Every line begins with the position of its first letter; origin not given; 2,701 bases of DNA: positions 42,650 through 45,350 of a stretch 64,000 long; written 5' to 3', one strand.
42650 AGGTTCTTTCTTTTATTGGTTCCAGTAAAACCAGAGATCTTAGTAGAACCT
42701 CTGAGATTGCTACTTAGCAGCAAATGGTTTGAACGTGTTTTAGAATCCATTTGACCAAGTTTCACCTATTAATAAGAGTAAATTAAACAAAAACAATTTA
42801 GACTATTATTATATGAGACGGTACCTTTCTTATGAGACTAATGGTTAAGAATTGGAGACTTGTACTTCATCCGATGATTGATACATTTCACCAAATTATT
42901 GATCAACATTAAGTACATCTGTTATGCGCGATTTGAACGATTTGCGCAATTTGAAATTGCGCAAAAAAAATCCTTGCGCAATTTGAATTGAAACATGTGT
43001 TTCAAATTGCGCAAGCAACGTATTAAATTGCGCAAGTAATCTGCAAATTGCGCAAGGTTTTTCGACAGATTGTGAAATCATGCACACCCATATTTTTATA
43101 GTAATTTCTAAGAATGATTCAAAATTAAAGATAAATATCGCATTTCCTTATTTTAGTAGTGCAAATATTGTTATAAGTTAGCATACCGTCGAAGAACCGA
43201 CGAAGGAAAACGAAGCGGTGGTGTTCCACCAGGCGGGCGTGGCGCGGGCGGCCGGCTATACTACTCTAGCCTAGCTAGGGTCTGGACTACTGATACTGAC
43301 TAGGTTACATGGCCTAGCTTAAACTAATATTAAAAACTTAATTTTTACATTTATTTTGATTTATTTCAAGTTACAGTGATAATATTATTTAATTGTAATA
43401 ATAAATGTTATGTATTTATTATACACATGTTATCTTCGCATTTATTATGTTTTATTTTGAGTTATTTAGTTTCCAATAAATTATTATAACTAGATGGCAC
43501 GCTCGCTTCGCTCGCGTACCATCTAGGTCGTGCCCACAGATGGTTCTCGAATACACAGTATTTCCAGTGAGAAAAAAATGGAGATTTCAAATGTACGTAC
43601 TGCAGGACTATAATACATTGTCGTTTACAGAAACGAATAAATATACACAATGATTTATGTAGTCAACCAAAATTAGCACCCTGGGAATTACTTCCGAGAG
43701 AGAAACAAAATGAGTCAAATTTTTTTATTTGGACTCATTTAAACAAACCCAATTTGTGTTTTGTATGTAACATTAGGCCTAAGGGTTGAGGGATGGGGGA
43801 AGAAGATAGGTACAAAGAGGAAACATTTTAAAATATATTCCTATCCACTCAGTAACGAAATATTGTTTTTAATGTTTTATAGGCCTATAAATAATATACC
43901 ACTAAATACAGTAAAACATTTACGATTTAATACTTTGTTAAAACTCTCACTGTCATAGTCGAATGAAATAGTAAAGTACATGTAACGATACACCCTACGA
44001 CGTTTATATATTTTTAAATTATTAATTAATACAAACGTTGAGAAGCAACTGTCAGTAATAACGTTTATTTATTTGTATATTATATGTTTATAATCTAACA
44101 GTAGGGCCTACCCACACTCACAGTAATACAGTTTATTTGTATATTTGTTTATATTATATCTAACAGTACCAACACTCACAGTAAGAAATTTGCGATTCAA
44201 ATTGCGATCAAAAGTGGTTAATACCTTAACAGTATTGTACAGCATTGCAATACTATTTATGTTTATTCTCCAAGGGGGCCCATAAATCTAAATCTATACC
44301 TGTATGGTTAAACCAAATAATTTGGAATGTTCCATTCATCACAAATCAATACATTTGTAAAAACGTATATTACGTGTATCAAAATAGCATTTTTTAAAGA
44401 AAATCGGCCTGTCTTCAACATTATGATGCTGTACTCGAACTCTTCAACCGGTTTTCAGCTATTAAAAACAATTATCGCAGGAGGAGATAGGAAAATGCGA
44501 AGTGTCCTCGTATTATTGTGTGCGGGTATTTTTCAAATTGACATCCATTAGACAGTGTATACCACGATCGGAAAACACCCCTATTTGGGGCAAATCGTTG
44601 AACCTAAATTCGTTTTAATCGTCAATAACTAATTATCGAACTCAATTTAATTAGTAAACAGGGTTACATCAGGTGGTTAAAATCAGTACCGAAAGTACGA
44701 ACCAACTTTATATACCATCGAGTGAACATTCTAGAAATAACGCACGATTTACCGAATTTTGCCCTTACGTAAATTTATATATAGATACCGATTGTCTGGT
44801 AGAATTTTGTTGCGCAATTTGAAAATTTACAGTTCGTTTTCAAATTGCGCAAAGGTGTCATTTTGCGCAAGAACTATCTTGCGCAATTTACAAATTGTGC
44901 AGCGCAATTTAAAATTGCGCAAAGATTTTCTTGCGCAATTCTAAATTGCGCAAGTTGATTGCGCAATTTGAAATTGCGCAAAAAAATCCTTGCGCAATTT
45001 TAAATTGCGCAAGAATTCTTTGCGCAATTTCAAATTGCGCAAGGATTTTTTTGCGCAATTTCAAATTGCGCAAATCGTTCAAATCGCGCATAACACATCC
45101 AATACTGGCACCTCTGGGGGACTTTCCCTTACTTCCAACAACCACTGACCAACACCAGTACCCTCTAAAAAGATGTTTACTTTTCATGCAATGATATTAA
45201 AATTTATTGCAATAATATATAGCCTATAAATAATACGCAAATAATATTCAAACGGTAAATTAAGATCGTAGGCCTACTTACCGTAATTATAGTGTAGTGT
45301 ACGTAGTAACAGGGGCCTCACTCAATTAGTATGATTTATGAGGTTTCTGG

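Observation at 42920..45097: TIR transposon made of arrays of perfect C/EBP-type palindromes (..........) inserted about 170 bp upstream of the TEP1 start codon, between divergent TEP1 and UBXN4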

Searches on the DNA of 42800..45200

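Call 57: search_rna_families(source=window, start=42800, end=45200, threshold=evalue, max_evalue=1)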
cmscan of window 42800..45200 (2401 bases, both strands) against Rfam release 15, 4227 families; matches with E-value up to 1: 52.
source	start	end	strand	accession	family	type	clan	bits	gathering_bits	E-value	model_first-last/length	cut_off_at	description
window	44959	45072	+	RF04172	MIR8675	Gene; miRNA;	-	65.5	90.8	6.7e-13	1-95/95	no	MIR8675 microRNA precursor family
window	44968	45064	-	RF04241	mir-5014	Gene; miRNA;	-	64.3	101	5.8e-13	1-123/123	no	mir-5014 microRNA precursor family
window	44955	45076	-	RF04127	MIR8007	Gene; miRNA;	-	57.2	195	2.1e-09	1-226/226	no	MIR8007 microRNA precursor family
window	44976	45056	-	RF03729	mir-2363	Gene; miRNA;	-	50.2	90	3.3e-08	1-72/72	no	mir-2363 microRNA precursor family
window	44961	45071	-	RF03816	MIR6297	Gene; miRNA;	-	50.2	114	6.1e-08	1-107/107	no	MIR6297 microRNA precursor family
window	44976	45056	+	RF03729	mir-2363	Gene; miRNA;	-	50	90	3.7e-08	1-72/72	no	mir-2363 microRNA precursor family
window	44902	45010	+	RF03816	MIR6297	Gene; miRNA;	-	49.8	114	7.7e-08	1-107/107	no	MIR6297 microRNA precursor family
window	44932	45050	+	RF00404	SNORA46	Gene; snRNA; snoRNA; HACA-box;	-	44.8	80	6.3e-06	1-135/135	no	Small nucleolar RNA SNORA46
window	44923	44990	-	RF03394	mir-2574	Gene; miRNA;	-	44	90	1.2e-07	1-68/68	no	mir-2574 microRNA precursor family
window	44839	45075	-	RF02637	EF0408_EF0409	Gene; sRNA;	-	41.1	440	1e-08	1-412/412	no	Enterococcus sRNA EF0408_EF0409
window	44920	44992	-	RF03208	mir-1781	Gene; miRNA;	-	40.6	68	6.2e-06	1-86/86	no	mir-1781 microRNA precursor family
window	44972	45028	-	RF04252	mir-8186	Gene; miRNA;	-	40.2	80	6e-07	1-61/61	no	mir-8186 microRNA precursor family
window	44975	45057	-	RF04026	mir-8499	Gene; miRNA;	-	39.9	100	5.4e-06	1-77/77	no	mir-8499 microRNA precursor family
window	44922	44989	+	RF03394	mir-2574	Gene; miRNA;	-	39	90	3.2e-06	1-68/68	no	mir-2574 microRNA precursor family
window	44975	45057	+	RF04026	mir-8499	Gene; miRNA;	-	38.4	100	1.3e-05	1-77/77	no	mir-8499 microRNA precursor family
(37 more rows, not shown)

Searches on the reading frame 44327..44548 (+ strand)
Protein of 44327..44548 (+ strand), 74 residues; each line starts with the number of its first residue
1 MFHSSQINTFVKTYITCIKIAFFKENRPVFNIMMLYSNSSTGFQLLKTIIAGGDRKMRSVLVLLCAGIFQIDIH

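Call 29: search_protein_families(library=pfam, proteins=[window:44327-44548:+], max_evalue=1)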
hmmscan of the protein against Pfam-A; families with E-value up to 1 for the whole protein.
seq(74 aa): 0 families
